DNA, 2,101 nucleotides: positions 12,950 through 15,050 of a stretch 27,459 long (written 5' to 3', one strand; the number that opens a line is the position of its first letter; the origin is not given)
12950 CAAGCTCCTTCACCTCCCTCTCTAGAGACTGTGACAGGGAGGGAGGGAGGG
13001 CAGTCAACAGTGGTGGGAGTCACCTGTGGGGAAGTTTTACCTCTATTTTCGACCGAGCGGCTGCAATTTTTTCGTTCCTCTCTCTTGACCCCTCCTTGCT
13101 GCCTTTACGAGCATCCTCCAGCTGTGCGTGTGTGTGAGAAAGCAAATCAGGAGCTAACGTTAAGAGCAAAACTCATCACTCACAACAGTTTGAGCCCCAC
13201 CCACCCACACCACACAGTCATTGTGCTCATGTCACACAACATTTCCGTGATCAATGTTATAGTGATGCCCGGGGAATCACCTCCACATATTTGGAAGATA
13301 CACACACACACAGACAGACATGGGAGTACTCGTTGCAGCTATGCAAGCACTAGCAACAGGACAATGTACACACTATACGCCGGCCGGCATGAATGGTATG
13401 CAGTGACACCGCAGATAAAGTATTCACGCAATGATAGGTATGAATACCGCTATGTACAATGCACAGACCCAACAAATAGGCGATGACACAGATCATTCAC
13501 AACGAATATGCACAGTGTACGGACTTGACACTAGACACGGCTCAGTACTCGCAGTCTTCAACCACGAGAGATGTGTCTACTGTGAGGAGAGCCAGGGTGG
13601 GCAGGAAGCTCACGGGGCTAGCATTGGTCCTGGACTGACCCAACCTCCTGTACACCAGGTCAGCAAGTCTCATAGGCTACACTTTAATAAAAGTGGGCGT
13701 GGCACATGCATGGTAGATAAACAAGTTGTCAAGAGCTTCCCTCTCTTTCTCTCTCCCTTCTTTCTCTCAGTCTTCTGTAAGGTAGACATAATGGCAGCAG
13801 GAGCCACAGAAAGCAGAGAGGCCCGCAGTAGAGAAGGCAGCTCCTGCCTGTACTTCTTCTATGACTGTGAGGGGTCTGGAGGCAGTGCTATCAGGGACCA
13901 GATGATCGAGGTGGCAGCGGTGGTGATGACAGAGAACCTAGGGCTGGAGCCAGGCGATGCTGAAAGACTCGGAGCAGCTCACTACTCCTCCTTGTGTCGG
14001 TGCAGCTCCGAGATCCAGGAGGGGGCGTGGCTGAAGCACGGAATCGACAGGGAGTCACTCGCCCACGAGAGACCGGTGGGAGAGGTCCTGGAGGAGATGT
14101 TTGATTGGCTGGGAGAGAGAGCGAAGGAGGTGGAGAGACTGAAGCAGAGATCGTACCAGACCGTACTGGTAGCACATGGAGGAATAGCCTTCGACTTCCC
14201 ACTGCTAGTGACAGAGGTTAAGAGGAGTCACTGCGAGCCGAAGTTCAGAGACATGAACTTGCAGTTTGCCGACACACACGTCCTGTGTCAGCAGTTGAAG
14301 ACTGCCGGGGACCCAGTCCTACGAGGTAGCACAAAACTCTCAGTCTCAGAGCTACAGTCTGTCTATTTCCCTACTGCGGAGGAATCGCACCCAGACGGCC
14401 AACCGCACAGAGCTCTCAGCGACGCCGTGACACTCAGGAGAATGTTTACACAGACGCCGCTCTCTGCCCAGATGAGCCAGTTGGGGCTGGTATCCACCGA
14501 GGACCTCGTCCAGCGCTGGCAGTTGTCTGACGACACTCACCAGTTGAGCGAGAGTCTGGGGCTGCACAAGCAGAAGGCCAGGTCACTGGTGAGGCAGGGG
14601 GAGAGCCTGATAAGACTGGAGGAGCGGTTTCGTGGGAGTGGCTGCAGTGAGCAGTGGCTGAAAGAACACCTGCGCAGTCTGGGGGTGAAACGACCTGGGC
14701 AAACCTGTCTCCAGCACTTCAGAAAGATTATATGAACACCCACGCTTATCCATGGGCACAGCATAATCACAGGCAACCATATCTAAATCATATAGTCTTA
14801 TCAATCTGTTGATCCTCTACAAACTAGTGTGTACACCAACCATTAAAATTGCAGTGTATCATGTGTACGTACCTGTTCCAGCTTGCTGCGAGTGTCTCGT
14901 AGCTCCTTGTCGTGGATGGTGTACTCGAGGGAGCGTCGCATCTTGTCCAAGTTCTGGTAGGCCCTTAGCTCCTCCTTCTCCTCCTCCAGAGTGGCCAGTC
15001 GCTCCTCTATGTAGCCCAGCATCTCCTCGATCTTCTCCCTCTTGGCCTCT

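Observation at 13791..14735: Intronless TREX1/2-like 3'-5' exonuclease gene nested antisense inside an SMC3 intron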

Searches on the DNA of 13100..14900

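Call 75: search_rna_families(source=window, start=13100, end=14900, threshold=evalue, max_evalue=1)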
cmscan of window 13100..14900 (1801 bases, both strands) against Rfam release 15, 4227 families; matches with E-value up to 1: 0.
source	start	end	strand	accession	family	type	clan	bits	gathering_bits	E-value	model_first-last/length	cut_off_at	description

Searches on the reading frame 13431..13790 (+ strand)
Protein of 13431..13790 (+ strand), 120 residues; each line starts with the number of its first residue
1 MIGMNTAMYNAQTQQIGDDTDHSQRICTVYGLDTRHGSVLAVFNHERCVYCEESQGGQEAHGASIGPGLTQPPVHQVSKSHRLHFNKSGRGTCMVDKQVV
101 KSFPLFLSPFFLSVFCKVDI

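Call 4: search_protein_families(library=pfam, proteins=[window:13431-13790:+], max_evalue=1)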
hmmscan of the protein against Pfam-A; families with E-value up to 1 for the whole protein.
window:13431-13790:+ (120 aa): 0 families
